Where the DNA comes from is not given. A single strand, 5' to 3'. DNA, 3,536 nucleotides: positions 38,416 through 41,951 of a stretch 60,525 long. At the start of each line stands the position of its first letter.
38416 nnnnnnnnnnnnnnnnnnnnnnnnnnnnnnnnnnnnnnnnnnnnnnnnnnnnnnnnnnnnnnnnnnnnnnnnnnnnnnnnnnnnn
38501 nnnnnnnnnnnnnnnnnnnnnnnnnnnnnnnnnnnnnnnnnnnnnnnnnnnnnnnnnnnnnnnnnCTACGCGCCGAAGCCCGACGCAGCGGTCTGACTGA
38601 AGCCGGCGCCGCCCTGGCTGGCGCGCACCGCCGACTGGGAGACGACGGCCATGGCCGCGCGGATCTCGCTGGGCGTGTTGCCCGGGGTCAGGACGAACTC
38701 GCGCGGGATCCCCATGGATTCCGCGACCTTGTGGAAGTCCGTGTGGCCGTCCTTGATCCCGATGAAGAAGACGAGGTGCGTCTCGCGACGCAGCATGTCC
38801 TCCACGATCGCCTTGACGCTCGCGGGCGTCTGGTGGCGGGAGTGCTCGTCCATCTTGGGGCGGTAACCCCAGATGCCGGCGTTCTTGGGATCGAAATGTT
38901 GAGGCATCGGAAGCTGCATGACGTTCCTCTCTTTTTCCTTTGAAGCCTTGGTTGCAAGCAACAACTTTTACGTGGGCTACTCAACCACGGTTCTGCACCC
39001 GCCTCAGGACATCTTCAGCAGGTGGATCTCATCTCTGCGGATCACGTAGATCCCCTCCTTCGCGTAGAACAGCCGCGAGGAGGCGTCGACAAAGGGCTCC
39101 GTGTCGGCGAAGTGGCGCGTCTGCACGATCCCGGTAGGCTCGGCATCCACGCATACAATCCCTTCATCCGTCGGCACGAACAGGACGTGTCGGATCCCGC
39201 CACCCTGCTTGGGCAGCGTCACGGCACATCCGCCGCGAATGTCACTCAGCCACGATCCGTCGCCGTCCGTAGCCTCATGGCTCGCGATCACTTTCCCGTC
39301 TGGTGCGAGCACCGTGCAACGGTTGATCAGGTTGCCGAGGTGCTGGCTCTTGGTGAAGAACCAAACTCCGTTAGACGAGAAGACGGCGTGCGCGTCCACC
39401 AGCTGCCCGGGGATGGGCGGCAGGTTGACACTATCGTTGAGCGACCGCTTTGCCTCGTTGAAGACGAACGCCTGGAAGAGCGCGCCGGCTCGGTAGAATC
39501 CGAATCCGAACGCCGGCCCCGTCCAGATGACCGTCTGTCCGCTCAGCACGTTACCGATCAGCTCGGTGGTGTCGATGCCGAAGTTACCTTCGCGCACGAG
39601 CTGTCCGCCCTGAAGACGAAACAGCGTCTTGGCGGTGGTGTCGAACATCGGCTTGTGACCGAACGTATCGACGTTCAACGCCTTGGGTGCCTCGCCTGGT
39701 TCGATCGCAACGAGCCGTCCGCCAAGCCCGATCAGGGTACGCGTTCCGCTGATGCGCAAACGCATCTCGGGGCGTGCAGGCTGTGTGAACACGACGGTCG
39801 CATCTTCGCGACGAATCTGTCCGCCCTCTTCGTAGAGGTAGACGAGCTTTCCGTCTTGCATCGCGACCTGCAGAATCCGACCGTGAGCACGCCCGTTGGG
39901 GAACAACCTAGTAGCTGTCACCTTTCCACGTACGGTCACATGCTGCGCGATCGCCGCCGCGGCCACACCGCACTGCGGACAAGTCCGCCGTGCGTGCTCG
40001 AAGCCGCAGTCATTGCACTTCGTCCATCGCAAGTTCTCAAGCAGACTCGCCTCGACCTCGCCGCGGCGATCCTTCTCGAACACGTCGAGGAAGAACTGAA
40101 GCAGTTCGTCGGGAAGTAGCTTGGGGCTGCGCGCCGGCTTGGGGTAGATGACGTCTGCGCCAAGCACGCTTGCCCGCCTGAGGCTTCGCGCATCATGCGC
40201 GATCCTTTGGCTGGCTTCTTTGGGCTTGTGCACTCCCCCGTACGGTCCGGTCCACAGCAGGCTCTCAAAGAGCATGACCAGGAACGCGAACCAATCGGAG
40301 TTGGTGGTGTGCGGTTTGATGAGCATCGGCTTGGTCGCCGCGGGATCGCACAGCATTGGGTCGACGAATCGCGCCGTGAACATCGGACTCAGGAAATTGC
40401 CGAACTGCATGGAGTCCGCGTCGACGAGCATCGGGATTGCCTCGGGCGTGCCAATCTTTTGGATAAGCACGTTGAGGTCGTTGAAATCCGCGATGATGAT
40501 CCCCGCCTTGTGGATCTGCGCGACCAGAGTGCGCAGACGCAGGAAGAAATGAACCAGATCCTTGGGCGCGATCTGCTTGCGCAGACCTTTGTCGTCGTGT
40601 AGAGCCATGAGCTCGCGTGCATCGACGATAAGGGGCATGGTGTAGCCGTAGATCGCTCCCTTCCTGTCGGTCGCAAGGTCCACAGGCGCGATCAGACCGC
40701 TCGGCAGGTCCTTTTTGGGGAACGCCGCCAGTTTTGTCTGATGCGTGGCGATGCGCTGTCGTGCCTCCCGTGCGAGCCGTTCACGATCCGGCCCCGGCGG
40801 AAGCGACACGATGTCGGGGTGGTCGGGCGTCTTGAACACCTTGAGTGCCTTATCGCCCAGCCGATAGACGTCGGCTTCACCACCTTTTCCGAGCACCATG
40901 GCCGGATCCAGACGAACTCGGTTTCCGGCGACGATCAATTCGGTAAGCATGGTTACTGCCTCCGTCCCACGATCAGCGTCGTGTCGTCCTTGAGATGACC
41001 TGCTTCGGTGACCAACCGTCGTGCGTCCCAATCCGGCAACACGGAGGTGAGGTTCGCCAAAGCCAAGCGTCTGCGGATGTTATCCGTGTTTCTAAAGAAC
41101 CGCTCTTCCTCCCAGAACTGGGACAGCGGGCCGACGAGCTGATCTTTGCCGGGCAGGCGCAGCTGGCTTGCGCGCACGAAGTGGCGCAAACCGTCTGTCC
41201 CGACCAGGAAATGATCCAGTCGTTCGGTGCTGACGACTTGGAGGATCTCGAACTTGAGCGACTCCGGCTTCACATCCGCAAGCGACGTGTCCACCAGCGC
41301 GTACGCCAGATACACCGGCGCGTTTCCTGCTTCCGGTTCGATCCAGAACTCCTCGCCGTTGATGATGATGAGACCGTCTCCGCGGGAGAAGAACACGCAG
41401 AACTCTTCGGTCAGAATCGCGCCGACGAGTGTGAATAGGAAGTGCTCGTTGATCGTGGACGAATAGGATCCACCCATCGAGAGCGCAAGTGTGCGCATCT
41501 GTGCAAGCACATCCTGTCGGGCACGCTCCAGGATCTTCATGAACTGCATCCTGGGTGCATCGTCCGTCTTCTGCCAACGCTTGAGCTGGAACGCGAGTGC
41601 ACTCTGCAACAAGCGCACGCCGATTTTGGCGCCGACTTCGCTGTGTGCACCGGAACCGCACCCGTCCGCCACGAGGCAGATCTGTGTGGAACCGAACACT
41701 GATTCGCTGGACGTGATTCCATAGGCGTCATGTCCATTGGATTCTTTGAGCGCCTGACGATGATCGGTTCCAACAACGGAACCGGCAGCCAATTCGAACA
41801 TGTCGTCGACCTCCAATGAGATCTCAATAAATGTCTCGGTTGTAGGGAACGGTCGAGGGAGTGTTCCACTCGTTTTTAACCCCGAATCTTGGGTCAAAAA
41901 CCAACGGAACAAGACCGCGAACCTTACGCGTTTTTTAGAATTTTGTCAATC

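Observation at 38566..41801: PP2C phosphatase, 648-aa kinase and small-protein operon: a vWA-less variant of the vWA/PP2C/kinase triad?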

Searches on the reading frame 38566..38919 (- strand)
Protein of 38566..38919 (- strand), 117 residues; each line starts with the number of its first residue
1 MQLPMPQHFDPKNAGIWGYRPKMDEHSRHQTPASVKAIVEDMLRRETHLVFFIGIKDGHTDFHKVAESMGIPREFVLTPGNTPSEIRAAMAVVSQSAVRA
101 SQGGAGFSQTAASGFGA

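Call 5: search_protein_families(library=pfam, proteins=[window:38566-38919:-], max_evalue=1)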
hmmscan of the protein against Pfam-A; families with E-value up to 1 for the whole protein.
window:38566-38919:- (117 aa): 0 families

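Call 6: search_protein_families(library=padloc, proteins=[window:38566-38919:-], max_evalue=1)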
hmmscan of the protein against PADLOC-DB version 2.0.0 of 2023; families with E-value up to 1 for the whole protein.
window:38566-38919:- (117 aa): 0 families

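Call 7: search_protein_families(library=ncbifam, proteins=[window:38566-38919:-], max_evalue=1)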
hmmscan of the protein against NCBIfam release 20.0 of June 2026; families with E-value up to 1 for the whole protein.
window:38566-38919:- (117 aa): 1 family
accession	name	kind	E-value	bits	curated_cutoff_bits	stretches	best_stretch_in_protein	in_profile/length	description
TIGR03917.1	Frankia_40_dom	paralog_domain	0.067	13.3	40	1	75-97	3-25/40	Frankia-40 domain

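Call 24: find_homologous_proteins(query=window:38566-38919:-)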
Query window:38566-38919:- (117 aa): 4 proteins with E <= 0.001 among 9 candidates.
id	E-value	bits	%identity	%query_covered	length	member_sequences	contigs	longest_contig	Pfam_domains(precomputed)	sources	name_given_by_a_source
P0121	1.6e-72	259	100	100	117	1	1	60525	-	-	-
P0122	6.3e-28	115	67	80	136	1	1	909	-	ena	-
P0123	8.1e-27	112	62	80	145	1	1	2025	-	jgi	jgi:hypothetical protein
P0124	4.8e-22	96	61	79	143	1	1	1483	-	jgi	jgi:hypothetical protein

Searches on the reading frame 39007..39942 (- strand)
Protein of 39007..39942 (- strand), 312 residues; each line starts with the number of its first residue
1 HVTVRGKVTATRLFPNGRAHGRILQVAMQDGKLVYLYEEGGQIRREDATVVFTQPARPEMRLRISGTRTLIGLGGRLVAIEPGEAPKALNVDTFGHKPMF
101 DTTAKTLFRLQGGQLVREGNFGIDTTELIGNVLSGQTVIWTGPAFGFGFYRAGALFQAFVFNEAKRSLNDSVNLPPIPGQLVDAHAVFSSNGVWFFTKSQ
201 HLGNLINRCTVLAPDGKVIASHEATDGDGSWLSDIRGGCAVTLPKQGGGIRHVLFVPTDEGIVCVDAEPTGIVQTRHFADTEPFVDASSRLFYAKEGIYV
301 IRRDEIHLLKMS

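Call 97: search_protein_representatives(protein=window:39007-39942:-)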
Query: 312 residues. Proteins with E-value up to 0.001 (for the whole library): 528; up to 1e-10: 429; up to 1e-30: 214. The best 150 are listed.
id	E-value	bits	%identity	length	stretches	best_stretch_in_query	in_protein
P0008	2.7e-110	384.6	56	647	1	2-310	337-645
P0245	1.7e-70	253.8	45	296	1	18-311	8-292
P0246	7.3e-69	248.4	45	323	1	2-312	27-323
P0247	3.8e-67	242.8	43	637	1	2-312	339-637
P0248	1.9e-65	237.2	44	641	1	4-311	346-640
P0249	1.3e-64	234.5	42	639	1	4-310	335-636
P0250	3.3e-64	233.1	43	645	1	3-311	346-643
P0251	1.8e-63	230.7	42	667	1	3-311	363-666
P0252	2.1e-62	227.2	43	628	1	10-309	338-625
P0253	8.9e-61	221.9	43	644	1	2-300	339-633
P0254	1.2e-60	221.5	42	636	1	3-309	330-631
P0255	1.7e-60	220.9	41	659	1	4-310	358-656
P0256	3.6e-60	219.9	40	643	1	2-312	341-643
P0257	8.9e-60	218.6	42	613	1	4-311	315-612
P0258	9.0e-60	218.6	42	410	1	3-311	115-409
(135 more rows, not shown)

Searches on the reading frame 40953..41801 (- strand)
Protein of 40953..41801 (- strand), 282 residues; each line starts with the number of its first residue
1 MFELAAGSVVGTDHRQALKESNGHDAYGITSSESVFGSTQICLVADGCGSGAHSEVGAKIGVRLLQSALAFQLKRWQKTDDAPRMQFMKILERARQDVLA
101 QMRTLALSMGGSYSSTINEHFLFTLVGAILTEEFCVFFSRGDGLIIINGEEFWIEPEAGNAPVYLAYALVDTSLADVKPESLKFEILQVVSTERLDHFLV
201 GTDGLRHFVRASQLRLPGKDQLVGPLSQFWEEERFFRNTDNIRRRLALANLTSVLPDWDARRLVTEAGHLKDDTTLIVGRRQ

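Call 5: search_protein_families(library=pfam, proteins=[window:40953-41801:-], max_evalue=1)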
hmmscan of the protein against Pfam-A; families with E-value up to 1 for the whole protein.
window:40953-41801:- (282 aa): 1 family
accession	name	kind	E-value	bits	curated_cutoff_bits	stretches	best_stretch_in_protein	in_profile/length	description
PF13672.11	PP2C_2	-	6.2e-16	59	24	1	24-224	13-186/209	Protein phosphatase 2C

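Call 6: search_protein_families(library=padloc, proteins=[window:40953-41801:-], max_evalue=1)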
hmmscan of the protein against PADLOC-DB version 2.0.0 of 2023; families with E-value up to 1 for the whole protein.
window:40953-41801:- (282 aa): 0 families

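Call 7: search_protein_families(library=ncbifam, proteins=[window:40953-41801:-], max_evalue=1)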
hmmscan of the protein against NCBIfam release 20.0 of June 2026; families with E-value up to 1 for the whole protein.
window:40953-41801:- (282 aa): 1 family
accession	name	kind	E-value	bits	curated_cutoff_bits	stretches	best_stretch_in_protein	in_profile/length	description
NF033484.1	Stp1_PP2C_phos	equivalog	0.0024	17.4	230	1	23-102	11-81/232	Stp1/IreP family PP2C-type Ser/Thr phosphatase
